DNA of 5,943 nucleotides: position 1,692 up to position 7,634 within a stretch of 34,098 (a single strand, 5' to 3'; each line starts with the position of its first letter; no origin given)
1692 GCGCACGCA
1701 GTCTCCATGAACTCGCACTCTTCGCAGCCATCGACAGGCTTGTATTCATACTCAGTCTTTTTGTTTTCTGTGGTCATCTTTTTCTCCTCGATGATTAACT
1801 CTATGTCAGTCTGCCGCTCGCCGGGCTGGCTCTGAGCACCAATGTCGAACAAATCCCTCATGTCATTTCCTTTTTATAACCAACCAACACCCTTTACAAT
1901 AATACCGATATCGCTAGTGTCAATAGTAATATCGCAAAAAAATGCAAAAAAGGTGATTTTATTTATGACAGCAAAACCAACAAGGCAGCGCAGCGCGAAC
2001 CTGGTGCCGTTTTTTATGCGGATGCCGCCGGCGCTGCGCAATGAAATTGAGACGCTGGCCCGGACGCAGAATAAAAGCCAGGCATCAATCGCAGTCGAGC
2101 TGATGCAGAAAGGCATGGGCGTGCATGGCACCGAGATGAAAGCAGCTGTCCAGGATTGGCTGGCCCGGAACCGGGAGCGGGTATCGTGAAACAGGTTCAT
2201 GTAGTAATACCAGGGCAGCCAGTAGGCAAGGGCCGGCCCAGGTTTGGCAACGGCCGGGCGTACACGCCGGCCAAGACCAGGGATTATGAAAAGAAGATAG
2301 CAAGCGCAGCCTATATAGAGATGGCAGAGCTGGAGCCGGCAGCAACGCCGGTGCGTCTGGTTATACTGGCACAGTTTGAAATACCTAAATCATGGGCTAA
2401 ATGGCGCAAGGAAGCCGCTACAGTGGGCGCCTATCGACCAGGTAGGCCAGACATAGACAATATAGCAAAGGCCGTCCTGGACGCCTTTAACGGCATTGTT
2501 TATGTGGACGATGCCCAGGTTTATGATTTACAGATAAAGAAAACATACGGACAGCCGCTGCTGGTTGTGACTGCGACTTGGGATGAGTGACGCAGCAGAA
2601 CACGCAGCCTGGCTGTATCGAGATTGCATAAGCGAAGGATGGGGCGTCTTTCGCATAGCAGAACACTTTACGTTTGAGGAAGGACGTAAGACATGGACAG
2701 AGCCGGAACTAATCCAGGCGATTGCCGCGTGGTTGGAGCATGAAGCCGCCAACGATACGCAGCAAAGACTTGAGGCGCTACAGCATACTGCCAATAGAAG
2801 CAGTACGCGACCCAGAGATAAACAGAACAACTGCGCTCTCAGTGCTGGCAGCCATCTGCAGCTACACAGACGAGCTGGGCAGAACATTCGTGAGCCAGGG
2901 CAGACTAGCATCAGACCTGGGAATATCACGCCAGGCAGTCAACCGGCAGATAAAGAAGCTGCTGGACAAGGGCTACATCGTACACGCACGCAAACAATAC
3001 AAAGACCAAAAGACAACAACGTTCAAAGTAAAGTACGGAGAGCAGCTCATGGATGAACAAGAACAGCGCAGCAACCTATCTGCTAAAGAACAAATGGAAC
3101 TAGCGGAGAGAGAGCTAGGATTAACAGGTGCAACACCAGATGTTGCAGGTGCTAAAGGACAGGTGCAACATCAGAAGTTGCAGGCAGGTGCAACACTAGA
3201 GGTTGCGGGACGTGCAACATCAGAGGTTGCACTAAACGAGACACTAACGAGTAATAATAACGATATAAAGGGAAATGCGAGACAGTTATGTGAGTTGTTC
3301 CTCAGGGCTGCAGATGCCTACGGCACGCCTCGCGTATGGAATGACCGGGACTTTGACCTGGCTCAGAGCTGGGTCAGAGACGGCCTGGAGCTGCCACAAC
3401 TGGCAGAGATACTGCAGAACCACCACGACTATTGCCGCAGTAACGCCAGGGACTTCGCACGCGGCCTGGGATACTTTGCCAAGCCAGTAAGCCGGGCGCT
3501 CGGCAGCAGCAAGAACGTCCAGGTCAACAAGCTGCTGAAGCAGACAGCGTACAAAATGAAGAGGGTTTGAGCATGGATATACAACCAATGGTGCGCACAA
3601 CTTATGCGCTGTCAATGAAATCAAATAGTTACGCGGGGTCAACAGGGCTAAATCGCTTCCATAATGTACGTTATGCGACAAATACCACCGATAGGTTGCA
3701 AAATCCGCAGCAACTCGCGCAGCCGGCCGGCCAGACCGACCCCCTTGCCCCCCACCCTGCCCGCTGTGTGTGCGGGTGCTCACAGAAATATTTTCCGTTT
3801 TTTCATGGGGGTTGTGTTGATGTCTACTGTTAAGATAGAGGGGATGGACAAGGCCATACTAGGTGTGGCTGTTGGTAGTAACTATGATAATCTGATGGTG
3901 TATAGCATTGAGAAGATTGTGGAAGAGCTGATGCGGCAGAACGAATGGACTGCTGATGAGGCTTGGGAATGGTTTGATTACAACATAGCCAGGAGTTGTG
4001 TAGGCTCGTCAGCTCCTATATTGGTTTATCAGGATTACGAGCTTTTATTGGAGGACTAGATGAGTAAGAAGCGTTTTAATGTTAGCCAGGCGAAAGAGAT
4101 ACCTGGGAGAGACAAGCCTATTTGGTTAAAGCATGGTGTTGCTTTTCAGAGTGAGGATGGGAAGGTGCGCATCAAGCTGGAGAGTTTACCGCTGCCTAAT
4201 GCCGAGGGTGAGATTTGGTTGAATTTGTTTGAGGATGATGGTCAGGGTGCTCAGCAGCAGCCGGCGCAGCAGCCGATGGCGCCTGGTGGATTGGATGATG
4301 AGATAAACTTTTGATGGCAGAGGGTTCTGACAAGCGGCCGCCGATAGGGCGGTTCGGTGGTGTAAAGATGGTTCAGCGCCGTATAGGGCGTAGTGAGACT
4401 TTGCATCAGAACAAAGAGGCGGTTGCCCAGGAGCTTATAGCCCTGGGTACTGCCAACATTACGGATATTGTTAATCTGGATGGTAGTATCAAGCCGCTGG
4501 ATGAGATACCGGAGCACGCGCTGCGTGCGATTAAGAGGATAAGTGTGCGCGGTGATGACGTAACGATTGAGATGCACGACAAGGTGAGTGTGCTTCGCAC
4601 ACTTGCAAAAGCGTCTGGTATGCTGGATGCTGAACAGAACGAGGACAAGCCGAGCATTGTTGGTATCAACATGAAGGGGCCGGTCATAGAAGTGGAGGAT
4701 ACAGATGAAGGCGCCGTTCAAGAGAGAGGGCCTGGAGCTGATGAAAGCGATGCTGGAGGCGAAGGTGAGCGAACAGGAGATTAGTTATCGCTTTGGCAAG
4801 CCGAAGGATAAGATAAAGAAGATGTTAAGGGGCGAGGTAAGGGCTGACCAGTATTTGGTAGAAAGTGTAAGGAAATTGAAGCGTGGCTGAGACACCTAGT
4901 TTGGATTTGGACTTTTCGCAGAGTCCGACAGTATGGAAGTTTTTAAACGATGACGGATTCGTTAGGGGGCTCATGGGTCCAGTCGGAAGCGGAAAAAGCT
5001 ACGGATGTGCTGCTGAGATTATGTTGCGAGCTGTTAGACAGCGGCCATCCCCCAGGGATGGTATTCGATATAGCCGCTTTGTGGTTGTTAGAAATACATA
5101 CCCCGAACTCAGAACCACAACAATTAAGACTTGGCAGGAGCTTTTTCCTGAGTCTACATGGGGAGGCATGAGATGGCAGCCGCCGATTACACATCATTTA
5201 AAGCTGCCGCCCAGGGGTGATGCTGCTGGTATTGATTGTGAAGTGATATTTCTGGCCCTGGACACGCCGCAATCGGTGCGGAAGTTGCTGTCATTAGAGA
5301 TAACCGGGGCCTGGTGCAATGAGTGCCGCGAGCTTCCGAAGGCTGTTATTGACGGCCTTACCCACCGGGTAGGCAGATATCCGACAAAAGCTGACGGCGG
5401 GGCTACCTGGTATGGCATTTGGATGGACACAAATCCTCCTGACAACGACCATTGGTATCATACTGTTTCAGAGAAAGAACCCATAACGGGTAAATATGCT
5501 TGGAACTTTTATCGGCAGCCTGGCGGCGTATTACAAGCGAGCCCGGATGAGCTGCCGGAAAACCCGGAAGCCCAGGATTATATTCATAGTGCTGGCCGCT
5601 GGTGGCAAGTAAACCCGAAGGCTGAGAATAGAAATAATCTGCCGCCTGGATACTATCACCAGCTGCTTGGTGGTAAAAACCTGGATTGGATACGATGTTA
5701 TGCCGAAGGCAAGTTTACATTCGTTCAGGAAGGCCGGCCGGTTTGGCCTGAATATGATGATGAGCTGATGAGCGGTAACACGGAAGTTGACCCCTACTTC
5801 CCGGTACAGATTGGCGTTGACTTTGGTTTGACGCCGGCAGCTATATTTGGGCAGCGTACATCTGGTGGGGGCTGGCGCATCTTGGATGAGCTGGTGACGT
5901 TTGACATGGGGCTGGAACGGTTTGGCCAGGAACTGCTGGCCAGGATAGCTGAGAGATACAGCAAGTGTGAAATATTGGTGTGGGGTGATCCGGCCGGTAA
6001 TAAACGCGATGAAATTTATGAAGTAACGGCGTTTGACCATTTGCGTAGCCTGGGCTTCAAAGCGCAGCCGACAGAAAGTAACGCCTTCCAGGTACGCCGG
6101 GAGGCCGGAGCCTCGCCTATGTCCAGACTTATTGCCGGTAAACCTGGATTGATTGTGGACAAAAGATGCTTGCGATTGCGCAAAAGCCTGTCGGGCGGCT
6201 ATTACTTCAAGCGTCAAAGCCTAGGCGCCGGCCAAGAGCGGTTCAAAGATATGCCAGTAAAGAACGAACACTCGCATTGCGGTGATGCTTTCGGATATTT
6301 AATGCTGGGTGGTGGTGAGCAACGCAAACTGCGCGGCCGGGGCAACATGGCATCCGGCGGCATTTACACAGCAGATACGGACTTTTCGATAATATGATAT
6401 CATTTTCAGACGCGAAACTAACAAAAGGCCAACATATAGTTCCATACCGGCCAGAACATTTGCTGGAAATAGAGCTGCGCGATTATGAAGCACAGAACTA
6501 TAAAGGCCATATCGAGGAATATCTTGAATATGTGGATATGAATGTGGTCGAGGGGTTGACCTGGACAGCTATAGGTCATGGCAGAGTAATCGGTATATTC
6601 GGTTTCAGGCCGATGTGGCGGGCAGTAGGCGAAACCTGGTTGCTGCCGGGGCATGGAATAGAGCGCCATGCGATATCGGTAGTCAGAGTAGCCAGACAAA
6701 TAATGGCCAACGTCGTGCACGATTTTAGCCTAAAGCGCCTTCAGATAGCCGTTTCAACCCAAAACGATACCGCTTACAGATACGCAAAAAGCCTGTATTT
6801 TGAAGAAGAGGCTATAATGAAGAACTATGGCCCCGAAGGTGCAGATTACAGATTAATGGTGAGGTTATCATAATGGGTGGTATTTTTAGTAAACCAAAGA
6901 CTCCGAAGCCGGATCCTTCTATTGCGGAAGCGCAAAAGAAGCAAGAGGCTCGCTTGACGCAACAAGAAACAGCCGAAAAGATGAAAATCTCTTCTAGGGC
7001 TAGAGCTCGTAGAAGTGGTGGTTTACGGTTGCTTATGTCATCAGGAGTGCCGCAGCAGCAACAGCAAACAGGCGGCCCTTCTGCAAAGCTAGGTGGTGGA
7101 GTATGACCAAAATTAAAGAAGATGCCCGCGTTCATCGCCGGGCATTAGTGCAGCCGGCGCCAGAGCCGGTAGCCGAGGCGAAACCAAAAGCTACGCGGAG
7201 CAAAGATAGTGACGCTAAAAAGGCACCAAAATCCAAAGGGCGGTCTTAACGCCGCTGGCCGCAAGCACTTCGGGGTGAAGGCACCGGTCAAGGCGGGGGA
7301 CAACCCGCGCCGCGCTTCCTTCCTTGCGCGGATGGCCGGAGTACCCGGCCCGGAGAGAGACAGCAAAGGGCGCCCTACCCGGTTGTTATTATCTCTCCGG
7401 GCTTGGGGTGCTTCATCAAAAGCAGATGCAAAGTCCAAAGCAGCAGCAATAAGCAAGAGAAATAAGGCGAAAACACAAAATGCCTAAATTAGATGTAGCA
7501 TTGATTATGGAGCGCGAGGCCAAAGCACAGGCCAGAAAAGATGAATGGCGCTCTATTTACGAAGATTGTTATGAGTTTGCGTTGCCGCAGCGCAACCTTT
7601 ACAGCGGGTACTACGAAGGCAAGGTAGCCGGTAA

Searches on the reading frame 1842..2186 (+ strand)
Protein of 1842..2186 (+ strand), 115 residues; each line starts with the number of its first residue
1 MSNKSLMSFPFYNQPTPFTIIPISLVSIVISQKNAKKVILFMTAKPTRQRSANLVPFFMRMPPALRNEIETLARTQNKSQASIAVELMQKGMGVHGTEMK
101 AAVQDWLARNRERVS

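Call 57: search_protein_families(library=pfam, proteins=[window:1842-2186:+], max_evalue=0.01)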
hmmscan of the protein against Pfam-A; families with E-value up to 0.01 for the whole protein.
window:1842-2186:+ (115 aa): 1 family
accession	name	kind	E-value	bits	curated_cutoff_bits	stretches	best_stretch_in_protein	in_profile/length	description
PF08369.16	PCP_red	-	0.00015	22.1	32.5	1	55-88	12-41/45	Proto-chlorophyllide reductase 57 kD subunit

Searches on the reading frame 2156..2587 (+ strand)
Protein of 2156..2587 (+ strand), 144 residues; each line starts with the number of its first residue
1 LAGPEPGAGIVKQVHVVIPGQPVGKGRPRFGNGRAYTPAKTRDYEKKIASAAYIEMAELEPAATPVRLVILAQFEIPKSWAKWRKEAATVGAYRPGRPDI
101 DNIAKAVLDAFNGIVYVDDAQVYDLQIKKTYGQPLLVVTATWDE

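Call 57: search_protein_families(library=pfam, proteins=[window:2156-2587:+], max_evalue=0.01)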
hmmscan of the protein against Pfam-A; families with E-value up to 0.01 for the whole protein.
window:2156-2587:+ (144 aa): 1 family
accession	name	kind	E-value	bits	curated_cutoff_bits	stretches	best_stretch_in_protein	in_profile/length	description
PF05866.16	RusA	-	2.1e-30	106.3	22.8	1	19-138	1-121/124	Endodeoxyribonuclease RusA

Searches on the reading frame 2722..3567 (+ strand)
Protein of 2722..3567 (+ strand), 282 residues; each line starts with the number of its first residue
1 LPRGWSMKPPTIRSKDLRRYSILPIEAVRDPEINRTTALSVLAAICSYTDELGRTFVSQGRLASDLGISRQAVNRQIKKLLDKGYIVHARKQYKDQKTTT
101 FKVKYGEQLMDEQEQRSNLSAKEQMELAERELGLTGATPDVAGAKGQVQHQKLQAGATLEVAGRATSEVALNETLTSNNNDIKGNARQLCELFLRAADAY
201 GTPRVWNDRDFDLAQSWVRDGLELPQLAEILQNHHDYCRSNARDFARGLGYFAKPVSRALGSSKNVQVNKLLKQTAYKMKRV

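Call 57: search_protein_families(library=pfam, proteins=[window:2722-3567:+], max_evalue=0.01)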
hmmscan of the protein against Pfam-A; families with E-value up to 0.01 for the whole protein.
window:2722-3567:+ (282 aa): 9 families
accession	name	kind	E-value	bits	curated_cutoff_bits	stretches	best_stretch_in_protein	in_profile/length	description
PF13730.12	HTH_36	-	1.1e-09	38.3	25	1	36-86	5-55/55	Helix-turn-helix domain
PF08279.18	HTH_11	-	9.5e-08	32.3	25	1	54-92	13-51/55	HTH domain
PF13412.12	HTH_24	-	2.9e-07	30.4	21.9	1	58-86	19-47/48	Winged helix-turn-helix DNA-binding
PF12802.13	MarR_2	-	5.3e-07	30.1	27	1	43-88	12-52/61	MarR family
PF13545.12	HTH_Crp_2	-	3.6e-05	24.1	27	1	57-88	23-55/70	Crp-like helix-turn-helix domain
PF01047.28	MarR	-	0.00028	21.2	24.6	1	58-86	19-47/59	MarR family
PF01325.25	Fe_dep_repress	-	0.0007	20.2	26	1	50-91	17-57/60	Iron dependent repressor, N-terminal DNA binding domain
PF21984.2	DnaD_N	-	0.00072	20.1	27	1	39-97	19-76/101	DnaD N-terminal domain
PF25213.1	HVO_A0261_N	-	0.00084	19.6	35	1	55-94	23-62/86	HVO_A0261 N-terminal domain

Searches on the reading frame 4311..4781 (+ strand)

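Call 57: search_protein_families(library=pfam, proteins=[window:4311-4781:+], max_evalue=0.01)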
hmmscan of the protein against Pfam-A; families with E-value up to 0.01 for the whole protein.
window:4311-4781:+ (157 aa): 1 family
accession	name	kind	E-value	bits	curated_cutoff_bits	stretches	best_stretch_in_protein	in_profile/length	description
PF03592.21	Terminase_2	-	1.7e-08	35.7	26.1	1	27-108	56-133/141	Terminase small subunit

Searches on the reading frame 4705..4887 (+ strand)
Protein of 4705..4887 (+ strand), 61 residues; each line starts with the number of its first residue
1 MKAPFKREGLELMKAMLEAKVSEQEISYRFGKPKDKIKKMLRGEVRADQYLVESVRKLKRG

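Call 80: search_protein_families(library=pfam, proteins=[window:4705-4887:+], max_evalue=0.1)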
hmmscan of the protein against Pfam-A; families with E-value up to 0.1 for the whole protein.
window:4705-4887:+ (61 aa): 1 family
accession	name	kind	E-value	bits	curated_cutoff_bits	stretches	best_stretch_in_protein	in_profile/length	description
PF09012.17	FeoC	-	0.034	14.7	21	1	17-42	11-36/69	FeoC like transcriptional regulator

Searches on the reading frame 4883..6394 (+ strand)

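Call 57: search_protein_families(library=pfam, proteins=[window:4883-6394:+], max_evalue=0.01)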
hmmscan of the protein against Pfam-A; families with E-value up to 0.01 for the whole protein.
window:4883-6394:+ (504 aa): 1 family
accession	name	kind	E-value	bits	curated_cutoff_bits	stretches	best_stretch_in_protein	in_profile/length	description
PF04466.19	Terminase_3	-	0.0059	16.6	23.2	0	31-193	8-145/201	Phage terminase large subunit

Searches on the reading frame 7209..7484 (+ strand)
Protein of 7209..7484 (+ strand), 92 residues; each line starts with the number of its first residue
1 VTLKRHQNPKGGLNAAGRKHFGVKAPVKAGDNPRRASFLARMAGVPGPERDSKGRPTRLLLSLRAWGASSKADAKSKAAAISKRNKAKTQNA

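Call 80: search_protein_families(library=pfam, proteins=[window:7209-7484:+], max_evalue=0.1)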
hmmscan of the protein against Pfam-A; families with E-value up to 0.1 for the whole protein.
window:7209-7484:+ (92 aa): 1 family
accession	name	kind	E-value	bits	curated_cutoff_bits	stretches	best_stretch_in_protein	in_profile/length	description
PF19846.4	DUF6321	-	3e-17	63.5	28.5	1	6-66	1-72/72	Domain of unknown function (DUF6321)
